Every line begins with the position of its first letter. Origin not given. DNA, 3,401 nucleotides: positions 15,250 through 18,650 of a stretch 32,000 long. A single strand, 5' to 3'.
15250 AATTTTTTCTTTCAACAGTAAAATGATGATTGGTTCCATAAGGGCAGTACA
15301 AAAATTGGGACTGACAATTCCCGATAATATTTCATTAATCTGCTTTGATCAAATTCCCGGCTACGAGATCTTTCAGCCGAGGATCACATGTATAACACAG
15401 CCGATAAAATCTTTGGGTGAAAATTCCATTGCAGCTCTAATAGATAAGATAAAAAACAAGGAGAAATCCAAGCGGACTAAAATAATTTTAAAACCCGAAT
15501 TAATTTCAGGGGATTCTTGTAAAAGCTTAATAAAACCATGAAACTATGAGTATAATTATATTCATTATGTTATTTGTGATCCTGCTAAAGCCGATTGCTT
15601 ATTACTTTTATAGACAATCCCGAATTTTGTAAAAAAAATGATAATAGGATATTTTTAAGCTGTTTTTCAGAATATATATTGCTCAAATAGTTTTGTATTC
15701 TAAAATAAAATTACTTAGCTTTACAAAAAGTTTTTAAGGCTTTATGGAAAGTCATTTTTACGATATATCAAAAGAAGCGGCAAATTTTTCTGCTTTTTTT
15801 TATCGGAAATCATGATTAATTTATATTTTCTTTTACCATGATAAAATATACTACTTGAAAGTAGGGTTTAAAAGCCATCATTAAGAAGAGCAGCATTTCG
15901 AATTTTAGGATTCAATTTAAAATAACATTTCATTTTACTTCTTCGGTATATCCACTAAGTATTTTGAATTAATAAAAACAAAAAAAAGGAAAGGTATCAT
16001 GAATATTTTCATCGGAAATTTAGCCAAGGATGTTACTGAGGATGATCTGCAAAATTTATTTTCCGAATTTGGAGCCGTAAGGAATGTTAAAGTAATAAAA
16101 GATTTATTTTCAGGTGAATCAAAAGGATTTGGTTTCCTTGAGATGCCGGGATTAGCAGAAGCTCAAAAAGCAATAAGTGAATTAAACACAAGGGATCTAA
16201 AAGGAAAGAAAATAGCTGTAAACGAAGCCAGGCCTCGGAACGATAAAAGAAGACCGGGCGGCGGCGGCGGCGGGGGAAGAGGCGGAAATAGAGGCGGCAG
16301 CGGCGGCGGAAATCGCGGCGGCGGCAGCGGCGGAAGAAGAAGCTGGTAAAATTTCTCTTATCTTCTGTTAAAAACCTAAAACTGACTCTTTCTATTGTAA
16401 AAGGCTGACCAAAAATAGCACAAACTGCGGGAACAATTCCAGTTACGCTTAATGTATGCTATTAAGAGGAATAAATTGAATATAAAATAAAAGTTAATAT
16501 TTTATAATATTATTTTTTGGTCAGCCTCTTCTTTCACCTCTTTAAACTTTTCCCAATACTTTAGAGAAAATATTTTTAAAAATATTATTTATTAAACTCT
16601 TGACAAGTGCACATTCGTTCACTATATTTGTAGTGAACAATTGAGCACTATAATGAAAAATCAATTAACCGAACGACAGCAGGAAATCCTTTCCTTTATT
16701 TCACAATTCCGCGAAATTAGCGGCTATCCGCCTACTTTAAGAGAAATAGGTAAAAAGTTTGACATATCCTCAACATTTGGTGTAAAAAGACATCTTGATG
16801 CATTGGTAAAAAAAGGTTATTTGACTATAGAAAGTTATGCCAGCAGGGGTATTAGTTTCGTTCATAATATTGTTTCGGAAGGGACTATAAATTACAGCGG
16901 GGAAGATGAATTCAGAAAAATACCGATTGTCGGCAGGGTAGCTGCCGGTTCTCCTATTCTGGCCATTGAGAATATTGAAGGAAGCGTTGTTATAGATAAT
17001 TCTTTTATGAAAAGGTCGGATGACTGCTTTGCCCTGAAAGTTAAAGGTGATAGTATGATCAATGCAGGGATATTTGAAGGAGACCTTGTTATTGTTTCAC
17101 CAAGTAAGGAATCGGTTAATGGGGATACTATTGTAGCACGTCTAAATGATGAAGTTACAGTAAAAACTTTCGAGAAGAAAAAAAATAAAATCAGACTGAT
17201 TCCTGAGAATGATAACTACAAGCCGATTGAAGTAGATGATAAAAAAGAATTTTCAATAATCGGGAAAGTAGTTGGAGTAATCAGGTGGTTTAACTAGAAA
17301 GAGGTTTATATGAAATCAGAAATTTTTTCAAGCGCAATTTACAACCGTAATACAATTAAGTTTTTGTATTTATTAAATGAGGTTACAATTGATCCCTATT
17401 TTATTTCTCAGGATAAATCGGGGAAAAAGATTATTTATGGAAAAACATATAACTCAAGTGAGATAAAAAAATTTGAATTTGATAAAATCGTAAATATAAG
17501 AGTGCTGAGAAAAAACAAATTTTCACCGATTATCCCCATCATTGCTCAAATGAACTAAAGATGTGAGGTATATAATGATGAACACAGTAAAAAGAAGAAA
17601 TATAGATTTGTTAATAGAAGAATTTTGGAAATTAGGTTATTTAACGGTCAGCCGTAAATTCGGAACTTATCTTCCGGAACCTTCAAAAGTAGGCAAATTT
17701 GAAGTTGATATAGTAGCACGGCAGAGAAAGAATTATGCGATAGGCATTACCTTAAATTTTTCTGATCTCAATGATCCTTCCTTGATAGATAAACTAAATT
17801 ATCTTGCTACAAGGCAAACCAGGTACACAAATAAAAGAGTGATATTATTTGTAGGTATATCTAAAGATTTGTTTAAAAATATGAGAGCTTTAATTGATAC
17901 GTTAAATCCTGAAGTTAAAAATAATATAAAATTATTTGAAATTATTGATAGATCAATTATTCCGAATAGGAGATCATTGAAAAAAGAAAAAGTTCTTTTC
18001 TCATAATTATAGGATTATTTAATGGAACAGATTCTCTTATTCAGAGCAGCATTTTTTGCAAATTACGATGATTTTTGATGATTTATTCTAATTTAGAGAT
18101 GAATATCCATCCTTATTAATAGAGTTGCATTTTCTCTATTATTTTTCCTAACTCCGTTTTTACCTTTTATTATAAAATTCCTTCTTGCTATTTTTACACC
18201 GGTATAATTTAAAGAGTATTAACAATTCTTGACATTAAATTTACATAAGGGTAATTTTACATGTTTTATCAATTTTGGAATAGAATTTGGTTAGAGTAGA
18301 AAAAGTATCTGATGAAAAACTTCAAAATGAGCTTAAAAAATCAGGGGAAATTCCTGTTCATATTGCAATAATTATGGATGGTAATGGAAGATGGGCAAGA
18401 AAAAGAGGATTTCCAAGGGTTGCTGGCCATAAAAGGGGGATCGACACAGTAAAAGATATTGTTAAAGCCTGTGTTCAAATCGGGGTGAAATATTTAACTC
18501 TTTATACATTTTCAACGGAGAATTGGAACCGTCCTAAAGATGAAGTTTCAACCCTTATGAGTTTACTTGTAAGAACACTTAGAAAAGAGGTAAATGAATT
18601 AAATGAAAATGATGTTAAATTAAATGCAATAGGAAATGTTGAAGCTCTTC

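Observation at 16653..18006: lexA operon extended by a stand-alone WYL-like protein and a degenerate nuclease-fold protein: candidate undescribed DNA-damage module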

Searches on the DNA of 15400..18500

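Call 79: search_rna_families(source=window, start=15400, end=18500, threshold=evalue, max_evalue=1)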
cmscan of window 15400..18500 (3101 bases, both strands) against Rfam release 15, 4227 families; matches with E-value up to 1: 1.
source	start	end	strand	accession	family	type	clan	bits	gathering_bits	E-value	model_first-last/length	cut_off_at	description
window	18332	18416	+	RF00516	ylbH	Cis-reg; leader;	-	20.6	50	0.22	1-122/122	no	ylbH leader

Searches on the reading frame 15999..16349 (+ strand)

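Call 71: search_protein_families(library=pfam, proteins=[window:15999-16349:+], max_evalue=0.001)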
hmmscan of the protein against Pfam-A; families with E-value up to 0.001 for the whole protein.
window:15999-16349:+ (116 aa): 2 families
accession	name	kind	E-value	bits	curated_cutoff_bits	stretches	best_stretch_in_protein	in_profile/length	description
PF00076.28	RRM_1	-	7.5e-22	77.4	20.7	1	3-72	1-69/70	RNA recognition motif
PF13893.12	RRM_5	-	3.1e-05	24.1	27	1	10-75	37-97/125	RNA recognition motif. (a.k.a. RRM, RBD, or RNP domain)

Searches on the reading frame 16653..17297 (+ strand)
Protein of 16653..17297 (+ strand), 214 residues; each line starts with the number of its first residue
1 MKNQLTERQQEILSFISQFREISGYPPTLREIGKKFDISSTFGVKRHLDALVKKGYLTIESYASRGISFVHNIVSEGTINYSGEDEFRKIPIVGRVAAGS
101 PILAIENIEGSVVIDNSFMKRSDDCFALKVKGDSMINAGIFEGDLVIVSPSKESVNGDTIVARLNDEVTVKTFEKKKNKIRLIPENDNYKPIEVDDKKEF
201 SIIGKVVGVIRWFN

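Call 3: search_protein_families(library=pfam, proteins=[window:16653-17297:+], max_evalue=10)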
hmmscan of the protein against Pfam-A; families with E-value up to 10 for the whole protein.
window:16653-17297:+ (214 aa): 4 families
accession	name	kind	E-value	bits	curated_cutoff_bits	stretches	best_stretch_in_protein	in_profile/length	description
PF00717.28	Peptidase_S24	-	1.5e-38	131.5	23.3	1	91-207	1-116/116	Peptidase S24-like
PF01726.22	LexA_DNA_bind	-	9.2e-20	70.6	23.7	1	3-66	2-65/65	LexA DNA binding domain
PF04545.22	Sigma70_r4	-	0.0021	18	24.1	1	4-39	4-33/50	Sigma-70, region 4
PF21984.2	DnaD_N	-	0.024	15.3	27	1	4-64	13-72/101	DnaD N-terminal domain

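Call 4: search_protein_families(library=ncbifam, proteins=[window:16653-17297:+], max_evalue=10)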
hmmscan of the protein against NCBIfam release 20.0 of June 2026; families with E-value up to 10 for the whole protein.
window:16653-17297:+ (214 aa): 4 families
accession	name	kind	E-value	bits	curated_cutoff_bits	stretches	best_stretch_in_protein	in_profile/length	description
TIGR00498.1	lexA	equivalog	3.4e-64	216.2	110.95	1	3-212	2-201/203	transcriptional repressor LexA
NF007621.2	PRK10276.1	subfamily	6.4e-26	90.6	110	1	98-211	2-115/115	translesion error-prone DNA polymerase V autoproteolytic subunit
NF051876.1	transXXX_HumD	equivalog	4.9e-07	29.8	120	1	100-211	3-112/129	HumD family translesion DNA polymerase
TIGR03020.2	EpsA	equivalog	0.21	11.2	170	1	3-54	189-232/247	XrtB/PEP-CTERM-associated transcriptional regulator EpsA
